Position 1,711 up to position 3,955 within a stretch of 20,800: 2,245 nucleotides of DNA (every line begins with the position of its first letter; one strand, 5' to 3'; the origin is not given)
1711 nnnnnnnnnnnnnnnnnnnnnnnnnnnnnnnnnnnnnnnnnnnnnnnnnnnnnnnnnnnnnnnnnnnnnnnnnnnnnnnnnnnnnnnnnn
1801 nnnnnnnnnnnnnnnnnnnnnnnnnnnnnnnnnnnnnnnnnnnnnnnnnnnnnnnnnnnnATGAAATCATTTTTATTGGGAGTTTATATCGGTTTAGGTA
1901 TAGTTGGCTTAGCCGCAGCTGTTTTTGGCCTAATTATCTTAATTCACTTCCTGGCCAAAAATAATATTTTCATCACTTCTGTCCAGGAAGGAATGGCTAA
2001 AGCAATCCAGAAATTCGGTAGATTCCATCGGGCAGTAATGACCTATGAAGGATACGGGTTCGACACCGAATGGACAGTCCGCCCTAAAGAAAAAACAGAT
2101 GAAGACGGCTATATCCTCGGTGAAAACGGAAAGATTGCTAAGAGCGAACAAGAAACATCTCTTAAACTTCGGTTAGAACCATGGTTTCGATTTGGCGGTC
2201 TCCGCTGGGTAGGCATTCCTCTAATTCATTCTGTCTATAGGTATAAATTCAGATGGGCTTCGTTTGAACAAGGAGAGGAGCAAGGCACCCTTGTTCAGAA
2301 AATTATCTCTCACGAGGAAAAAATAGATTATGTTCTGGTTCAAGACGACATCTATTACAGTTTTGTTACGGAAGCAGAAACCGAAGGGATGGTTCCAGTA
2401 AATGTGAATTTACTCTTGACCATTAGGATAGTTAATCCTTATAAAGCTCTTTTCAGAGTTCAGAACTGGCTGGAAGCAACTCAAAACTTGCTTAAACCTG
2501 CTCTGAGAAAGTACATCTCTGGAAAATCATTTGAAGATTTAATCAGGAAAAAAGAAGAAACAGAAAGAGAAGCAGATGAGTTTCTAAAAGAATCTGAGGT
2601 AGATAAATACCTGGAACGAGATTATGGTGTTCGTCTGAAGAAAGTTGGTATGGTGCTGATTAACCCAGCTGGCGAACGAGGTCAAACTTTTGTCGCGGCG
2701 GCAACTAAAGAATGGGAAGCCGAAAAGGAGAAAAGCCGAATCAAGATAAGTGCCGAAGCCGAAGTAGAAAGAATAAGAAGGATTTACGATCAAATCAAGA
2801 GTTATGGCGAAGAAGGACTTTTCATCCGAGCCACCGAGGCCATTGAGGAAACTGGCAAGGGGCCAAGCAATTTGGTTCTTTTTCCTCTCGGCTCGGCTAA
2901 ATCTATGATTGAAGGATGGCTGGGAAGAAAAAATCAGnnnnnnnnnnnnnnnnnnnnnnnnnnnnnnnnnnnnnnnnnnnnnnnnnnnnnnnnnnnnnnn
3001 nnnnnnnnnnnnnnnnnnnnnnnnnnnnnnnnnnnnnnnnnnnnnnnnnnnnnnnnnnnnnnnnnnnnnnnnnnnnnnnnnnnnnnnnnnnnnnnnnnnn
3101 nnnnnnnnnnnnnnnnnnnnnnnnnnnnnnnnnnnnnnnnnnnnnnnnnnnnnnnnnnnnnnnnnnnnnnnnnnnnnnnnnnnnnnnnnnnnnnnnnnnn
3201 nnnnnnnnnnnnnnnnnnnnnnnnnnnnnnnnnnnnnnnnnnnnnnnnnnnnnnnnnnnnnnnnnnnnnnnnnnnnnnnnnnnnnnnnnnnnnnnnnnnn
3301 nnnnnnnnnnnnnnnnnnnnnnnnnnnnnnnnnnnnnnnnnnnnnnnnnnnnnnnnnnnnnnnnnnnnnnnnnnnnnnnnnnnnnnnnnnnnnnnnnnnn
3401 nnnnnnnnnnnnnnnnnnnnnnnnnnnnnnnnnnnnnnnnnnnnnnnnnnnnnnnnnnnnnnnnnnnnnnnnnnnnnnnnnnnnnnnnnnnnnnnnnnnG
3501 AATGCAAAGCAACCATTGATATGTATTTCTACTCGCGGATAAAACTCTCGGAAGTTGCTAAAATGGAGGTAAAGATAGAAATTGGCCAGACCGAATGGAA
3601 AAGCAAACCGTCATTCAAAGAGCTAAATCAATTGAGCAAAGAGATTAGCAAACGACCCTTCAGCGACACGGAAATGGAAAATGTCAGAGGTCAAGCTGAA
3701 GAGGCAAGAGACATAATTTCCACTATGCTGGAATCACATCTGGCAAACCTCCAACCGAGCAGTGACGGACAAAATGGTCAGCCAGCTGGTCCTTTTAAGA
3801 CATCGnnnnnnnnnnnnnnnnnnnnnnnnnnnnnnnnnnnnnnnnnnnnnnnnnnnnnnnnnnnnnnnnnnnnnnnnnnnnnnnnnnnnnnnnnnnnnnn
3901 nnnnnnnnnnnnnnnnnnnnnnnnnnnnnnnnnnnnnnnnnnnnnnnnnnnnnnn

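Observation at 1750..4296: Consensus-promoter operon pairing an SPFH (band-7) protein with the lectin-bearing membrane protein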

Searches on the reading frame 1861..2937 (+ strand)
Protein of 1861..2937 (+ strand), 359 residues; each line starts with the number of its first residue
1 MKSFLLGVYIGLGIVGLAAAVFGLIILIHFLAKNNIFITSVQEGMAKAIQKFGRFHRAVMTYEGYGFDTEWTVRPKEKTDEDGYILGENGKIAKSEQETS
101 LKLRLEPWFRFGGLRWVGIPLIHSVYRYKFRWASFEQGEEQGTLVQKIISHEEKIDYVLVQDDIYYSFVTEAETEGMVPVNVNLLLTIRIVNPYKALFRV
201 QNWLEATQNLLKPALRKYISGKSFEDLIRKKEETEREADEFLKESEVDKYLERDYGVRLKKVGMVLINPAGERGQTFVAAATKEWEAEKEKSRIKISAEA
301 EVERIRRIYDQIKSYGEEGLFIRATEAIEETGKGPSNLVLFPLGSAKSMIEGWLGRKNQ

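Call 8: search_protein_families(library=pfam, proteins=[window:1861-2937:+], max_evalue=1)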
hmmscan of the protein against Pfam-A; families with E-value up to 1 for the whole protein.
window:1861-2937:+ (359 aa): 1 family
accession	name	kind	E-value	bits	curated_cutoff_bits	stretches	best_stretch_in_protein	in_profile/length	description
PF01145.31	Band_7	-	2e-10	41.4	23.6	1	112-291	23-169/176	SPFH domain / Band 7 family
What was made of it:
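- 1861..2940 (+): Gene 1: SPFH/stomatin-like protein, 359 aa. It has an N-terminal TM helix (residues 2-33), an expanded beta-rich SPFH domain, and long coiled-coil helices (271-333). Pfam Band_7 41.4 bits, above the gathering score (call 8).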

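Call 9: search_protein_families(library=ncbifam, proteins=[window:1861-2937:+], max_evalue=1)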
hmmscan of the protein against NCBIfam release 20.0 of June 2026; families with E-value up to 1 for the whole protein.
window:1861-2937:+ (359 aa): 1 family
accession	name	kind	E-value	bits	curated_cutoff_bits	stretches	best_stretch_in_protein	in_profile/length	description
TIGR01933.1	hflK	equivalog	0.0016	17.9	159.4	1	180-281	61-159/261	FtsH protease activity modulator HflK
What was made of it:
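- On NfeD (gene 2): No NfeD family at E<=1 in Pfam or NCBIfam (calls 8, 9).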

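Call 12: search_solved_structures(query=window:1861-2937:+, max_evalue=1, show_alignments=2)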
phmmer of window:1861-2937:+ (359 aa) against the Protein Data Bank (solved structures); distinct sequences matched with E-value up to 1: 7.
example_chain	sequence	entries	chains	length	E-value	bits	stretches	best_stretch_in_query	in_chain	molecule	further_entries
3bk6_A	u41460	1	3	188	5.9e-09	38.7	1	169-338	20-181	PH stomatin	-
8gn9_A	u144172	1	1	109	1.2e-06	31.2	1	169-245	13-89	Stomatin homolog PH1511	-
9oh9_A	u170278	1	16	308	0.053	15.9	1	170-358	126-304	Stomatin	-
2rpb_A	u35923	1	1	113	0.093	15.1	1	176-269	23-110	hypothetical membrane protein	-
9wmj_A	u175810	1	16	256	0.24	13.8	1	170-343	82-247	Stomatin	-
9wkz_A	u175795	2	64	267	0.27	13.6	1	170-343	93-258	Stomatin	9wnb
9z7u_F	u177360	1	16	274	0.29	13.5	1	170-343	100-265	Stomatin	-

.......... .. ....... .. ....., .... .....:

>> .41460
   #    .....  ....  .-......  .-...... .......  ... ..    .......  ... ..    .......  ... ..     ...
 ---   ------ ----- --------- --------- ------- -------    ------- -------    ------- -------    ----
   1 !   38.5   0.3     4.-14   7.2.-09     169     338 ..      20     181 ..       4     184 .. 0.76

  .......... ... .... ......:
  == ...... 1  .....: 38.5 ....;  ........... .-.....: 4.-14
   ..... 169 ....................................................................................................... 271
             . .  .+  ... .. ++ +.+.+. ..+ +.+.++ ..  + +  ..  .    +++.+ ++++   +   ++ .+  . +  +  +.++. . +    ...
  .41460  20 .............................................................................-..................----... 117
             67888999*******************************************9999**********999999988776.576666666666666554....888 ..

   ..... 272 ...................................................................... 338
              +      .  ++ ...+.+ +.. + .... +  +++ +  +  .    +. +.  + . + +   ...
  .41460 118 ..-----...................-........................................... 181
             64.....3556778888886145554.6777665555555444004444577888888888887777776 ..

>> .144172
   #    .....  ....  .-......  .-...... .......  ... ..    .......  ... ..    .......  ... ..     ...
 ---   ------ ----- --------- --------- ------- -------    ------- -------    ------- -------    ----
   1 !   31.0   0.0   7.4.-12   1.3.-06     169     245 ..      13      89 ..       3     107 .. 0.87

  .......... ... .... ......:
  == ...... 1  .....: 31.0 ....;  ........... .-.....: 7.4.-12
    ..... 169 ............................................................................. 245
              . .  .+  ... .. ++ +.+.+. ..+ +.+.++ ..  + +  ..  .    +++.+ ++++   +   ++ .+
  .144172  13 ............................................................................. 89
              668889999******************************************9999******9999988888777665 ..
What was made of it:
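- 1861..2940 (+): PH stomatin E=5.9e-9 (call 12).
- On SPFH / Band 7 superfamily (gene 1): PH stomatin 3bk6 E=5.9e-9 (call 12).
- Checked: PH stomatin 3bk6 matches at E=5.9e-9 (call 12).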

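Call 36: list_cluster_members(proteins=[P0001, window:1861-2937:+, P0014])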
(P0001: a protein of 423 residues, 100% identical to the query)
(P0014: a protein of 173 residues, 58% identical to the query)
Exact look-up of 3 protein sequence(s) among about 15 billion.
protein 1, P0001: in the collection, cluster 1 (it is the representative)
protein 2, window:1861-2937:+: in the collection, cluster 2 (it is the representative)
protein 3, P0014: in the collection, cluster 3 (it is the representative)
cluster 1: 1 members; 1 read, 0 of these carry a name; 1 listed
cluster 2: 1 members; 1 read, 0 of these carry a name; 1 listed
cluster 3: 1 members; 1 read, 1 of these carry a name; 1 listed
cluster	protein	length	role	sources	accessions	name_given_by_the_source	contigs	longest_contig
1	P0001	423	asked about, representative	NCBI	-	-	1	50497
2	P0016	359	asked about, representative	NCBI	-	-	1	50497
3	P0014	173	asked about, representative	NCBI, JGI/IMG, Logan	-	hypothetical protein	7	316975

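Call 39: find_homologous_proteins(query=window:1861-2937:+, max_evalue=0.00001)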
Query window:1861-2937:+ (359 aa): 142 proteins with E <= 0.00001 among 4841 candidates; the best 120 are listed.
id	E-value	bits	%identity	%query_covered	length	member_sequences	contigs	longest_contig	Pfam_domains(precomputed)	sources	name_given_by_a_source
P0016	6.1e-234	794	100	100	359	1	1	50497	PF01145.32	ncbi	-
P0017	2.9e-179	614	77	100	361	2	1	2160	PF01145.32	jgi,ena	-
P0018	1.9e-170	585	71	99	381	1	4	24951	PF01145.32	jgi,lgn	-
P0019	3.5e-158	544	68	100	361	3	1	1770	PF01145.32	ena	-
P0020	9.4e-143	494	60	100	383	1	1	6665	PF01145.32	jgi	-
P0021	1.1e-138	480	62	99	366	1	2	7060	PF01145.32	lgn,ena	-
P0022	4.8e-137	475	59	100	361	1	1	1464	PF01145.32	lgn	-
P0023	3.0e-133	462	58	99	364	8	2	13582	PF01145.32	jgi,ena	-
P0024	3.5e-131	456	58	99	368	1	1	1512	PF01145.32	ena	-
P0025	2.5e-130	453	59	92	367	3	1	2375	PF01145.32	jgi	-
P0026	4.6e-130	452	57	100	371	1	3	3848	-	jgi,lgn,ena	-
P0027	5.1e-130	452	59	99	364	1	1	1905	PF01145.32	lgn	-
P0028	1.1e-127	444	56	99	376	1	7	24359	PF01145.32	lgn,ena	-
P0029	1.1e-126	441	57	99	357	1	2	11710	PF01145.32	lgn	-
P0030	1.8e-125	437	56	98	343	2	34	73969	PF01145.32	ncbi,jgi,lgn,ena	-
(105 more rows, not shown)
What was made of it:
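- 1861..2940 (+): At least 142 full-length relatives, the few named ones all from Patescibacteria or unclassified MAGs (call 39).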

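Call 41: find_related_loci(query=window:1861-2937:+, collection=genome_contigs, flank=5000)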
Query window:1861-2937:+ (359 aa) in genome_contigs; peptide patterns used: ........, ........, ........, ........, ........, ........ (x = any residue, [..] = any of these).
37 stretches matched a pattern; 1 encode a relative of the query (tblastn E <= 1e-3); 1 distinct loci.
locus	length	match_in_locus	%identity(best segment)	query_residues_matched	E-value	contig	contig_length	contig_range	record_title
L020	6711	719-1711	50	1-356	2e-101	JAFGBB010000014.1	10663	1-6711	MAG: Candidatus Wolfebacteria bacterium isolate Zod_Metabat.1002 k87_3810453, whole genome shotgun sequence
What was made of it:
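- Tried and rejected: Wolfebacteria MAG, call 41).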

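Call 58: search_protein_families(library=pfam, proteins=[L024:5036-5467:+, L026:5099-5608:+, L030:5026-5508:+, L022:3654-4784:+], max_evalue=0.1)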
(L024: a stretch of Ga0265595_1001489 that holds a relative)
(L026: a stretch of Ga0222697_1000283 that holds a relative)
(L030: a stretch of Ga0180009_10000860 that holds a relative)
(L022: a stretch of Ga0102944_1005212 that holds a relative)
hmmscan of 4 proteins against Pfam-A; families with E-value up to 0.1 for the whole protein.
L024:5036-5467:+ (144 aa): 7 families
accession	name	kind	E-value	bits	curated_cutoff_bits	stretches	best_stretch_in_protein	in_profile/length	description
PF13903.11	Claudin_2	-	0.00073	19.8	29.1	1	4-50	93-138/192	PMP-22/EMP/MP20/Claudin tight junction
PF13346.12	ABC2_membrane_5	-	0.0083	16.1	25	1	2-70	118-186/205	ABC-2 family transporter protein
PF04932.20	Wzy_C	-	0.022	15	31.7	1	9-59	18-69/149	O-Antigen ligase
PF02653.21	BPD_transp_2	-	0.036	13.7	26.8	1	4-69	57-122/269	Branched-chain amino acid transport system / permease component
PF07695.17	7TMR-DISM_7TM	-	0.046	14.1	29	1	4-49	125-170/205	7TM diverse intracellular signalling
PF11297.13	DUF3098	-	0.047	13.7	25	1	27-57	3-33/67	Protein of unknown function (DUF3098)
PF13567.11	DUF4131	-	0.089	12.9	31.6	0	11-58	12-57/165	Domain of unknown function (DUF4131)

L026:5099-5608:+ (170 aa): 5 families
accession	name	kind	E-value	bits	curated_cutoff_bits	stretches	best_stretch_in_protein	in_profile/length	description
PF13567.11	DUF4131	-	0.007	16.5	31.6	1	7-77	7-76/165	Domain of unknown function (DUF4131)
PF04932.20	Wzy_C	-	0.0081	16.4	31.7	1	6-44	21-60/149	O-Antigen ligase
PF13347.12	MFS_2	-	0.03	13.3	27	1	3-73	144-216/427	MFS/sugar transport protein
PF20990.2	DUF2207_C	-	0.071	13.2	33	1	3-46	140-186/247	Predicted membrane protein (DUF2207) C-terminal domain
PF07786.18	HGSNAT_cat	-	0.099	12.6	22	0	3-46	99-141/222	Heparan-alpha-glucosaminide N-acetyltransferase, catalytic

L030:5026-5508:+ (161 aa): 7 families
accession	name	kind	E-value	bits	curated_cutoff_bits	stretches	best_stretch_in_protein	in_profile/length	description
PF07202.18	Tcp10_C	-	0.0044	17.1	36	0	83-103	10-31/35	T-complex protein 10 C-terminus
PF19510.5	DUF6044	-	0.021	13.7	27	1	7-50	186-229/564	Protein of unknown function (DUF6044)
PF18933.6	PsbP_2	-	0.025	15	27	1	32-93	1-70/184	PsbP-like protein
PF04390.17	LptE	-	0.033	15.3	23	1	69-129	40-81/118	Lipopolysaccharide-assembly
PF04932.20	Wzy_C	-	0.061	13.5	31.7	1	7-49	19-61/149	O-Antigen ligase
PF08733.15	PalH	-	0.064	12.7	34.1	1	2-59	151-203/332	PalH/RIM21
PF13567.11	DUF4131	-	0.097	12.8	31.6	0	9-55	6-55/165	Domain of unknown function (DUF4131)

L022:3654-4784:+ (377 aa): 1 family
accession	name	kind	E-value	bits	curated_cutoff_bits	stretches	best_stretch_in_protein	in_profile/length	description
PF05987.18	DUF898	-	0.034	13.7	28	1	33-178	186-298/336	Bacterial protein of unknown function (DUF898)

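Call 83: search_protein_families(library=padloc, proteins=[window:1861-2937:+], max_evalue=0.01)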
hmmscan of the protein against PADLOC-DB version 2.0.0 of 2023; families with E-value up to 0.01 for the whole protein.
window:1861-2937:+ (359 aa): 0 families

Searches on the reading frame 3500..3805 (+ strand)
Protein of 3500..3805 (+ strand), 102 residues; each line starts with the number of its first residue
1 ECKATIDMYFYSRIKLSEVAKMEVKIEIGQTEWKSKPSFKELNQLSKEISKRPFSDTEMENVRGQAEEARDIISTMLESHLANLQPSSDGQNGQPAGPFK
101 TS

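Call 10: search_protein_families(library=pfam, proteins=[window:3500-3805:+], max_evalue=10)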
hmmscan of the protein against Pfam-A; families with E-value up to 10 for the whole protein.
seq(102 aa): 3 families
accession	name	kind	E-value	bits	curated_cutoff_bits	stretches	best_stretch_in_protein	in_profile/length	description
PF08429.16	PLU-1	-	0.05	13.2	28.5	1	34-75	13-55/338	PLU-1-like protein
PF01442.23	Apolipoprotein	-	0.061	13.4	90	1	40-85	33-72/190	Apolipoprotein A1/A4/E domain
PF11419.13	DUF3194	-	0.17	12.8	21.5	1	4-32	18-46/83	Protein of unknown function (DUF3194)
